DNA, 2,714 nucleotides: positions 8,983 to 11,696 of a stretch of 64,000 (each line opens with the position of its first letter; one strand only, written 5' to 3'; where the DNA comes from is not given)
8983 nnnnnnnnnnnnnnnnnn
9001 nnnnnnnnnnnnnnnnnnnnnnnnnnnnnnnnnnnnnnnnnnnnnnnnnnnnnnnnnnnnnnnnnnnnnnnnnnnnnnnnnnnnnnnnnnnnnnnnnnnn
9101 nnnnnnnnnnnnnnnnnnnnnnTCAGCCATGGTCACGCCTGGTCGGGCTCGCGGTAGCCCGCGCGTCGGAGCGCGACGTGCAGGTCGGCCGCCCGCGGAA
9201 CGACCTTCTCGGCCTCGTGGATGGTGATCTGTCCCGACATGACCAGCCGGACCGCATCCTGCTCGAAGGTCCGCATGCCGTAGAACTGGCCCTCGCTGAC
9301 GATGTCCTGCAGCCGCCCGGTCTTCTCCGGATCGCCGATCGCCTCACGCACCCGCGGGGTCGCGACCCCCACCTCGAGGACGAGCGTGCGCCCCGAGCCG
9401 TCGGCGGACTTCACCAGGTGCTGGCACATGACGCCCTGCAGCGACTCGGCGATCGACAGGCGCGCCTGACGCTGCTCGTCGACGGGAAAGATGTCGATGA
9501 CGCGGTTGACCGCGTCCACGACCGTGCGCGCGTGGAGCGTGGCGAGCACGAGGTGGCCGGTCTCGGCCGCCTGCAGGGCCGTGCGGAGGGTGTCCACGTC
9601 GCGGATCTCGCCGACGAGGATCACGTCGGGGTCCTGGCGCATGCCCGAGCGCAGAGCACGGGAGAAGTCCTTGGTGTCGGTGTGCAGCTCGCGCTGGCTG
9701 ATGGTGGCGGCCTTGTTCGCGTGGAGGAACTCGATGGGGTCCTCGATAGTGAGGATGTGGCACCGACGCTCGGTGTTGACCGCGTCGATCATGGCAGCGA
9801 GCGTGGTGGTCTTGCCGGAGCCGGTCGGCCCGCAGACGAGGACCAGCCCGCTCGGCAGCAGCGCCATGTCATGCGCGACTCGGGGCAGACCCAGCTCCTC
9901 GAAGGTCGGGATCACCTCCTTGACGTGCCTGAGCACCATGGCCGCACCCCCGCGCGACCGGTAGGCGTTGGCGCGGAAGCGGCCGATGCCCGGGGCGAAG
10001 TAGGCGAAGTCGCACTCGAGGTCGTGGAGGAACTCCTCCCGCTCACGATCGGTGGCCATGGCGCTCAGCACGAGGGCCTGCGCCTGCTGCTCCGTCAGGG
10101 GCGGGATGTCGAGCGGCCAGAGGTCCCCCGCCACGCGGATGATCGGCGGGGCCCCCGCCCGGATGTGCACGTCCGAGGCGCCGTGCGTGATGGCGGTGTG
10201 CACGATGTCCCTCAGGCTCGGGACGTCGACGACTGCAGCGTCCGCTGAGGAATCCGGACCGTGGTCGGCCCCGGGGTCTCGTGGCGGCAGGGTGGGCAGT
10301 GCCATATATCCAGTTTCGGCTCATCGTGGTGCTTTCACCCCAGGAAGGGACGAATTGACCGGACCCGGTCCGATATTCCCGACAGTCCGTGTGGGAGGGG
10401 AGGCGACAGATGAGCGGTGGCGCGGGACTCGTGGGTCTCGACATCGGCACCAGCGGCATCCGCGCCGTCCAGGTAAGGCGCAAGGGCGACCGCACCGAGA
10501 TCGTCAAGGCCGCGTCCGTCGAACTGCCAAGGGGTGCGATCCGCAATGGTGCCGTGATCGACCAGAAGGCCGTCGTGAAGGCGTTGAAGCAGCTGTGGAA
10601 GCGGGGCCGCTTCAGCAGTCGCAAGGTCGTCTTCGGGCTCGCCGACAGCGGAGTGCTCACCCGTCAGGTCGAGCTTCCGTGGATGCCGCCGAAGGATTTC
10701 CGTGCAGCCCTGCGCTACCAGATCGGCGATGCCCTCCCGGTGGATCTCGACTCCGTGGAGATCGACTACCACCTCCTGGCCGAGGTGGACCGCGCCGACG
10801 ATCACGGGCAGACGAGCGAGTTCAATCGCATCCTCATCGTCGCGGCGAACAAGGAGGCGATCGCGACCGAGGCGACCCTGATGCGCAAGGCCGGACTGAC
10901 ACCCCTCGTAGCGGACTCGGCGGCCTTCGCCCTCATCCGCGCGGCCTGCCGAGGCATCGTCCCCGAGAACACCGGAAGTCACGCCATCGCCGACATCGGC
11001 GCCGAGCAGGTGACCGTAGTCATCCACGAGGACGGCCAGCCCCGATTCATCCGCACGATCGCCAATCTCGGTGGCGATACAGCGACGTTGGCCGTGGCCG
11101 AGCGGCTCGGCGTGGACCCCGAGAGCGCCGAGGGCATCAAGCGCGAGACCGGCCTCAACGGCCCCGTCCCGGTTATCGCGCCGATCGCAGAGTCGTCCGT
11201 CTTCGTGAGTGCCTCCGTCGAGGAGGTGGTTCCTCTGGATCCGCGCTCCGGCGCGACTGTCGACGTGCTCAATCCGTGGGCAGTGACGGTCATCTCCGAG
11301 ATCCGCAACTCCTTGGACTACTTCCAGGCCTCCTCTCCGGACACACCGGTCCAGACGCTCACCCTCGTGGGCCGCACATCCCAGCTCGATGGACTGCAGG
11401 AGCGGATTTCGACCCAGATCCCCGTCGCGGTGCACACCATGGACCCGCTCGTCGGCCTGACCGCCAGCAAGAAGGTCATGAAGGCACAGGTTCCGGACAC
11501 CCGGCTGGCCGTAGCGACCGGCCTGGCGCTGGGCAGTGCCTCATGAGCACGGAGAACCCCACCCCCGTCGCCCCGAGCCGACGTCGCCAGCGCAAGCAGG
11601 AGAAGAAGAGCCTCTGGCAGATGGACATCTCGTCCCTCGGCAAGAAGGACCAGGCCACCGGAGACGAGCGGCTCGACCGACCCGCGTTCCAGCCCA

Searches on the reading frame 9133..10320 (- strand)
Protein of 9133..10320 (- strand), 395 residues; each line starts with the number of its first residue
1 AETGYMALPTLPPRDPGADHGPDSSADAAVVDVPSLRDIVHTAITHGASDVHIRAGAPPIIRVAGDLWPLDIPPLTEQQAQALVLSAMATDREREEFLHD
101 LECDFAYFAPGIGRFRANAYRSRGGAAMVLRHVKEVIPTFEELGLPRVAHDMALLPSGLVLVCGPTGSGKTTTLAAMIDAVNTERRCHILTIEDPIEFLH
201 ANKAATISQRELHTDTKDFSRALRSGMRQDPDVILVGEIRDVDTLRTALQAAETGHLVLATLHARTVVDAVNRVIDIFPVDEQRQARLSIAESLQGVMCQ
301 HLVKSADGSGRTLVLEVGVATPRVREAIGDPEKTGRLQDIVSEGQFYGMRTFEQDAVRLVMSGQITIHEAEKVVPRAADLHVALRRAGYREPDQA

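Call 55: search_protein_families(library=pfam, proteins=[window:9133-10320:-], max_evalue=0.001)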
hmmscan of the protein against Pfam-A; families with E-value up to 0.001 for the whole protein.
window:9133-10320:- (395 aa): 8 families
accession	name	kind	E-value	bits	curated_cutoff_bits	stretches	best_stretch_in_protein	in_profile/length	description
PF00437.27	T2SSE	-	3.4e-47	161.3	24.9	1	36-312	12-287/370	Type II/IV secretion system protein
PF13401.12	AAA_22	-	0.00015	22.5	27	1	158-195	6-33/130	AAA domain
PF13671.12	AAA_33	-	0.00021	22.1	27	1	159-256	1-97/143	AAA domain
PF25199.1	nSTAND_NTPase5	-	0.00028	21.2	34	0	159-203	43-87/145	Novel STAND NTPase 5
PF13476.12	AAA_23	-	0.00057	21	27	1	156-178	18-40/201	AAA domain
PF13245.12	AAA_19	-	0.00066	20.3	25.1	0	155-246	9-107/134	AAA domain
PF04851.21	ResIII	-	0.00076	19.9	22.5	0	161-200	27-67/164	Type III restriction enzyme, res subunit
PF13191.12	AAA_16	-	0.00092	20.2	32.6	0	158-259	25-136/167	AAA ATPase domain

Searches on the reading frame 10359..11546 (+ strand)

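Call 55: search_protein_families(library=pfam, proteins=[window:10359-11546:+], max_evalue=0.001)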
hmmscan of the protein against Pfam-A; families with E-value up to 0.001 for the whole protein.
window:10359-11546:+ (395 aa): 2 families
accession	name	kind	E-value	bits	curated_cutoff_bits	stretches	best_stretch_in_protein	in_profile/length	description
PF11104.14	PilM_2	-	1.7e-48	165.8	27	2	26-266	1-239/340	Type IV pilus assembly protein PilM;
PF14450.12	FtsA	-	9.7e-08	32.9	31.8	1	210-352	2-101/127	Cell division protein FtsA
